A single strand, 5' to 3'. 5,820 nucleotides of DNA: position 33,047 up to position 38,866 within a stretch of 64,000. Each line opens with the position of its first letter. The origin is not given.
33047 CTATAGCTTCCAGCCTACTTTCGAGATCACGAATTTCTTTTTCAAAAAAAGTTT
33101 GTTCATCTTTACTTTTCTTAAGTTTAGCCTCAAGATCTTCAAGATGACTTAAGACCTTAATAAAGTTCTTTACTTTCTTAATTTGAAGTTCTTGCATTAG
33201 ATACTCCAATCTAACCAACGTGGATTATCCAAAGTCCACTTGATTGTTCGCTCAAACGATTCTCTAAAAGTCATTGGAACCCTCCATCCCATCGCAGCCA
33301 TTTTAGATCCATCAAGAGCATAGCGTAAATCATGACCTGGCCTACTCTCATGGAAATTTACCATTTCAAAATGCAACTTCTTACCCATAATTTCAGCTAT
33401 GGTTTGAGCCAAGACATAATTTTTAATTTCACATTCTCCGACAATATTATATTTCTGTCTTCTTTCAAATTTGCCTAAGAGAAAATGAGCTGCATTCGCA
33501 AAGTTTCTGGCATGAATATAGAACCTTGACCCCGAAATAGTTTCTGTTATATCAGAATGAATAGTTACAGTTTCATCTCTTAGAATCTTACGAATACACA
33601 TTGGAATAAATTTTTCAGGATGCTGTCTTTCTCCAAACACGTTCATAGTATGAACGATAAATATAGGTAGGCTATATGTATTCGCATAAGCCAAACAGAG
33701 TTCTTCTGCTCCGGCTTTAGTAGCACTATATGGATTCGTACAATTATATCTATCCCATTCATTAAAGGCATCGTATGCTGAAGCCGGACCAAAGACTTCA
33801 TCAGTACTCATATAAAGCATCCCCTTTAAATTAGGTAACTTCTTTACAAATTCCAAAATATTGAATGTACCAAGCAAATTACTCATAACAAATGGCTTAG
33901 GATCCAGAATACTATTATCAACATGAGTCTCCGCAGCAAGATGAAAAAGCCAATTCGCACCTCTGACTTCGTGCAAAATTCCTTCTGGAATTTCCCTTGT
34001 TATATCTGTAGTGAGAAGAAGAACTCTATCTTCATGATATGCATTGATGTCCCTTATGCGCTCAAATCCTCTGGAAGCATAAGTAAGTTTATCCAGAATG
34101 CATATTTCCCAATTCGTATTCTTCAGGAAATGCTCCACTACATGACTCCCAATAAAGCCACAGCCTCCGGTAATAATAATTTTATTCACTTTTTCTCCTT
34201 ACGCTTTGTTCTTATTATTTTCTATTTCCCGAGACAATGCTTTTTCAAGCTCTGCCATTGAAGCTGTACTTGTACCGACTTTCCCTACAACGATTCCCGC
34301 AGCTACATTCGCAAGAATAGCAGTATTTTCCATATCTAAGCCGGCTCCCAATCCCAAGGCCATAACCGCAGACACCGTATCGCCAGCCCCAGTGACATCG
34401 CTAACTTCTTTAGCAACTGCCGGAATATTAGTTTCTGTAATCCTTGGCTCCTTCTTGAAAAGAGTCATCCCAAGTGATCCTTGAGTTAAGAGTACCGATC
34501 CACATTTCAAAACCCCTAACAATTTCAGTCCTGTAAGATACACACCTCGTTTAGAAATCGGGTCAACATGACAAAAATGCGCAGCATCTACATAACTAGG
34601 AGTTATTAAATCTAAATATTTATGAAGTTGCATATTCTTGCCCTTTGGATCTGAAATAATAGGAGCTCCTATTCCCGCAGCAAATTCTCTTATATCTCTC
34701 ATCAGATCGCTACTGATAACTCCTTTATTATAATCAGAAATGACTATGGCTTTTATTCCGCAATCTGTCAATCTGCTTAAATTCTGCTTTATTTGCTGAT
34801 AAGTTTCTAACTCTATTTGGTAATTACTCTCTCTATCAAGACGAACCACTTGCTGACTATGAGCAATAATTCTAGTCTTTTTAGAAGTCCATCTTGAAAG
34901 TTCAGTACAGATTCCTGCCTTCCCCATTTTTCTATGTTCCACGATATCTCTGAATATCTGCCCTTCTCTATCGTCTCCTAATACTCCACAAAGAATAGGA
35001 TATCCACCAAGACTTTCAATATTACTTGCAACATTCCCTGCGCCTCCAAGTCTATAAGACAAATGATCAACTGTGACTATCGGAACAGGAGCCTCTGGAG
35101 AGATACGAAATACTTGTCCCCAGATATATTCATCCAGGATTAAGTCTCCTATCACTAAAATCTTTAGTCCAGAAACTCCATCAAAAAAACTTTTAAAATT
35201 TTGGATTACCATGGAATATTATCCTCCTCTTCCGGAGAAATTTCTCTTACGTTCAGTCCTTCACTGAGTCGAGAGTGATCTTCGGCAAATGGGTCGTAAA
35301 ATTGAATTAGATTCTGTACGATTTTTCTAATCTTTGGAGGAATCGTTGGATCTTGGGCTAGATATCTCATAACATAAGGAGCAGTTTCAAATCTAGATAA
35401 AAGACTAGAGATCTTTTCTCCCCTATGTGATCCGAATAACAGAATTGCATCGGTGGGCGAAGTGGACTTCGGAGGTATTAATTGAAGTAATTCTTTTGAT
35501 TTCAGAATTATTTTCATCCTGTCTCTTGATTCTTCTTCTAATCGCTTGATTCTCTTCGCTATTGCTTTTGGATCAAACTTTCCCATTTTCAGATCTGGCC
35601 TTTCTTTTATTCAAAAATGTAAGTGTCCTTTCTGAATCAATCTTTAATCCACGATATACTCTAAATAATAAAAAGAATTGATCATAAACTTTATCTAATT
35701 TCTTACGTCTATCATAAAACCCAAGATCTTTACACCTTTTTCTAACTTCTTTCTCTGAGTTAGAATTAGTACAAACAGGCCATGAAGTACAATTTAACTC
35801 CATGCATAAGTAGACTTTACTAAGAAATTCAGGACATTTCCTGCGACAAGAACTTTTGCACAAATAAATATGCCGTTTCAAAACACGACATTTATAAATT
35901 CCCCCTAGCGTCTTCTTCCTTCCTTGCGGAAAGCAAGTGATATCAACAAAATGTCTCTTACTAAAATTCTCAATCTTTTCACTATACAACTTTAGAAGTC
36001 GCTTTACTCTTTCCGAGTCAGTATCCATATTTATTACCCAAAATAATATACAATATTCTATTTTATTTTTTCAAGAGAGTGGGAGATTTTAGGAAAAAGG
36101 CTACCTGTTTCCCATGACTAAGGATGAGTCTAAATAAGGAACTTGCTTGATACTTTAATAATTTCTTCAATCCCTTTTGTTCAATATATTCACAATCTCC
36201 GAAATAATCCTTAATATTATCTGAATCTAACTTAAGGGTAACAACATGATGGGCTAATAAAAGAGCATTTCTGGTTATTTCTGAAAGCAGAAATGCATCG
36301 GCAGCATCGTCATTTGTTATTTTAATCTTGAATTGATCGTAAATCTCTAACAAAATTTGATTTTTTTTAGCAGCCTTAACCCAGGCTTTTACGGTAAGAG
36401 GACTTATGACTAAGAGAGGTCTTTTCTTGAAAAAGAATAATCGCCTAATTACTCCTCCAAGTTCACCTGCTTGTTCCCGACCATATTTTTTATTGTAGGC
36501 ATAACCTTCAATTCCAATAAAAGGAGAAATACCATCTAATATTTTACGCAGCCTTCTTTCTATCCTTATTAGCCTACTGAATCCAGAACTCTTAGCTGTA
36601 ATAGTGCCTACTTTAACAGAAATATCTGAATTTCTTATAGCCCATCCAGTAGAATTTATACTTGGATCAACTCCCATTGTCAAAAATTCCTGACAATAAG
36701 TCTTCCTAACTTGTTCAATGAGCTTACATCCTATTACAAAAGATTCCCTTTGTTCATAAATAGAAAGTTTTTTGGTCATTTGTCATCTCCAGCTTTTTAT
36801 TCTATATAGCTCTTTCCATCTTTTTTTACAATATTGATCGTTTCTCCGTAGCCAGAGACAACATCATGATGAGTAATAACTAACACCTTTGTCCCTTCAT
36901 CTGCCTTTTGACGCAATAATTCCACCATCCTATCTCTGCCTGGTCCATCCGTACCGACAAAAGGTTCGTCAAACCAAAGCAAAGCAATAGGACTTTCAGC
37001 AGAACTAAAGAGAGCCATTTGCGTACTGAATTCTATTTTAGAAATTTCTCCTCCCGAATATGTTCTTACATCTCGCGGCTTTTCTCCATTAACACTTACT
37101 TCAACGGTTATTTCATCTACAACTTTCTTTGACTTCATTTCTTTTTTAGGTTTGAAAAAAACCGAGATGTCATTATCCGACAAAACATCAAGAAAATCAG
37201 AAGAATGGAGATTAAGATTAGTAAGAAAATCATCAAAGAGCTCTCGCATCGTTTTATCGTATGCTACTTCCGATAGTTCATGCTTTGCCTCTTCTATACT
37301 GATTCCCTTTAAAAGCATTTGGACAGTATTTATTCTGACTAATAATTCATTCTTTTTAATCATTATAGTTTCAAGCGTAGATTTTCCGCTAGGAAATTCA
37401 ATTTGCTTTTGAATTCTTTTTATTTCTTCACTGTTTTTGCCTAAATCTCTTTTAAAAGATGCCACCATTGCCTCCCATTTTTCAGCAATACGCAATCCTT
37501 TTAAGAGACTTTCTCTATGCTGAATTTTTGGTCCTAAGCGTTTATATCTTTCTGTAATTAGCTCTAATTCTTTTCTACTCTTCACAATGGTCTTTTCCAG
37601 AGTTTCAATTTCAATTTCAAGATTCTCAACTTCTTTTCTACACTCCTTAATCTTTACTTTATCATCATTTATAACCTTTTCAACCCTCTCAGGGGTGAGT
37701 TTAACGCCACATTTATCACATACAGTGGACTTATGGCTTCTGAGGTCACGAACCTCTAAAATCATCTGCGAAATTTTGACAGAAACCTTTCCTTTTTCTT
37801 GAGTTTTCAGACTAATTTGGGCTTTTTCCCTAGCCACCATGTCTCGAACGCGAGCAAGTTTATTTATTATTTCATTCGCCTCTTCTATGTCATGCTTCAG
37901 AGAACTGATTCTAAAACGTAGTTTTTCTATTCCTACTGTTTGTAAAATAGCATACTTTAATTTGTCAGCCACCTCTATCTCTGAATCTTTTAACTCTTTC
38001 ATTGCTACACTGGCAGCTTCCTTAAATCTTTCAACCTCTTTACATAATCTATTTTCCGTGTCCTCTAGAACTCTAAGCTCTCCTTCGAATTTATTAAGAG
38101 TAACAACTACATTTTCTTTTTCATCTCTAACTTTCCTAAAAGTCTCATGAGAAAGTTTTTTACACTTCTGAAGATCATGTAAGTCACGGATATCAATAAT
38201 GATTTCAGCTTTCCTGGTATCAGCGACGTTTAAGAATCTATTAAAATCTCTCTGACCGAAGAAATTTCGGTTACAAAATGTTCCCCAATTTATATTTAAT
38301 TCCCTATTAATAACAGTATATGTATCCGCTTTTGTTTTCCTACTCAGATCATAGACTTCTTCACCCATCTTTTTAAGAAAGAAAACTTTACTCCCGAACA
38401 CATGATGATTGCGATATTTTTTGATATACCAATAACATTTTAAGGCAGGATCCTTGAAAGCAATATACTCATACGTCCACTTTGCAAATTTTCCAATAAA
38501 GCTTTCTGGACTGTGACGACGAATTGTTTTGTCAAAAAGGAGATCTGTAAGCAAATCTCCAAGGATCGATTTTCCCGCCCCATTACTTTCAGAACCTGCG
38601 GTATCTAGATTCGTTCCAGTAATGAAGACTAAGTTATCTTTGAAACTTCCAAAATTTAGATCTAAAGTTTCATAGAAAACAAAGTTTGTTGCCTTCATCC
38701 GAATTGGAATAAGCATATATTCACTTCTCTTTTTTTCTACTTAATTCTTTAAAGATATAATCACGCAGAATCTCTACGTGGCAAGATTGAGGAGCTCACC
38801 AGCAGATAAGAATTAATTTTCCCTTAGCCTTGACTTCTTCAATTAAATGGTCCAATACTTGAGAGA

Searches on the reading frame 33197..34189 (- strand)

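Call 15: search_protein_families(library=pfam, proteins=[window:33197-34189:-], max_evalue=0.01)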
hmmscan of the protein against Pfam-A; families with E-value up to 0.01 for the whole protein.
window:33197-34189:- (330 aa): 6 families
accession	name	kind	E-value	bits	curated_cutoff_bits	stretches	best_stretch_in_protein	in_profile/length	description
PF01370.27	Epimerase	-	3.6e-40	138.3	20.9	1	4-249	1-239/240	NAD dependent epimerase/dehydratase family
PF16363.11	GDP_Man_Dehyd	-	1.2e-39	137.2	27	1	5-314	1-331/332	GDP-mannose 4,6 dehydratase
PF01073.25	3Beta_HSD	-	3.8e-15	56.1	22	1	5-190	1-187/280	3-beta hydroxysteroid dehydrogenase/isomerase family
PF07993.18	NAD_binding_4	-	5.5e-15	55.6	20.1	1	6-188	1-211/258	Male sterility protein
PF02719.21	Polysacc_synt_2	-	2.1e-12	47.2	20.2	1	4-272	1-251/293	Polysaccharide biosynthesis protein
PF04321.23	RmlD_sub_bind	-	3e-11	43.4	27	1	3-314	2-280/287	RmlD substrate binding domain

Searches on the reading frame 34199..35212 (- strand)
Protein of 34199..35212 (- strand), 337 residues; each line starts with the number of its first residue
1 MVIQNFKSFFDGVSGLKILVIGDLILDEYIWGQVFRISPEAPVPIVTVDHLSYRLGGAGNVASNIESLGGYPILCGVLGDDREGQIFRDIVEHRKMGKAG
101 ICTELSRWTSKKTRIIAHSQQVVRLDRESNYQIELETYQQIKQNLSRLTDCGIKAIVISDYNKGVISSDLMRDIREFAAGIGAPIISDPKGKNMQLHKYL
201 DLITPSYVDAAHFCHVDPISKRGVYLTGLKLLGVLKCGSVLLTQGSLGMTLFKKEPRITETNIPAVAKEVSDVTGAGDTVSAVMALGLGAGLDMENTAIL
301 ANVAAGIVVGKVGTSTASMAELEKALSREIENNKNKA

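Call 15: search_protein_families(library=pfam, proteins=[window:34199-35212:-], max_evalue=0.01)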
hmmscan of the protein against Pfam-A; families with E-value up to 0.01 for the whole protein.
window:34199-35212:- (337 aa): 4 families
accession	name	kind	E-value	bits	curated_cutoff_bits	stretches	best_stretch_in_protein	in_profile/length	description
PF00294.29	PfkB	-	3.1e-25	89.6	25.8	1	19-317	5-298/302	pfkB family carbohydrate kinase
PF08543.17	Phos_pyr_kin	-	0.00074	19.4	27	1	195-298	115-221/246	Phosphomethylpyrimidine kinase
PF25270.1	Khk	-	0.0066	16.1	35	0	254-310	293-348/365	Prokaryotic ketohexokinase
PF17763.6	Asparaginase_C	-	0.0078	16.6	34.6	0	136-179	6-50/114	Glutaminase/Asparaginase C-terminal domain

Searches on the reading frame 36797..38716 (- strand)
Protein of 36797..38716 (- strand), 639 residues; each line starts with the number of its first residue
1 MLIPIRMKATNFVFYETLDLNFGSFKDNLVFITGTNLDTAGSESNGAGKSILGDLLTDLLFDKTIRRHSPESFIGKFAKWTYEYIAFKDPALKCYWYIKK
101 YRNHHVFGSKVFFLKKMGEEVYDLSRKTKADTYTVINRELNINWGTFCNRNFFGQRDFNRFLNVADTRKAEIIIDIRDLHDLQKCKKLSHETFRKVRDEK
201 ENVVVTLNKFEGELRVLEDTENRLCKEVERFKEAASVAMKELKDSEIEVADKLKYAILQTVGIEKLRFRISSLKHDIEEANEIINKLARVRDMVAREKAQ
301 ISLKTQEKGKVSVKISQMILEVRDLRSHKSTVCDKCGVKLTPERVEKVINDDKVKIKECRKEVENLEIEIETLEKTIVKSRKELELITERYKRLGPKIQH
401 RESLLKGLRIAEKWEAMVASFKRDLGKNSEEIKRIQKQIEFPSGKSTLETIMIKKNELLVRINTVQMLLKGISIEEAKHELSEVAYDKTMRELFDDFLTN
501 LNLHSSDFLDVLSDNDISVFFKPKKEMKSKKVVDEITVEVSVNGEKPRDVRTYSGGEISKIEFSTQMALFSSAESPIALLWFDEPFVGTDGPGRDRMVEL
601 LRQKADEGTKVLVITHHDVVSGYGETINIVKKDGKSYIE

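Call 15: search_protein_families(library=pfam, proteins=[window:36797-38716:-], max_evalue=0.01)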
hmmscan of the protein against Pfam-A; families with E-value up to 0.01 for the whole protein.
window:36797-38716:- (639 aa): 3 families
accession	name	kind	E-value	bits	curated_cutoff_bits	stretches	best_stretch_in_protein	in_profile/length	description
PF02463.25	SMC_N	-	0.002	18.1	40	1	343-625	107-206/220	RecF/RecN/SMC N terminal domain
PF13558.12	SbcC_Walker_B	-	0.0059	17.3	27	0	547-603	27-90/90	SbcC/RAD50-like, Walker B motif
PF13304.12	AAA_21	-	0.0097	16.4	27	0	536-619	221-301/304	AAA domain, putative AbiEii toxin, Type IV TA system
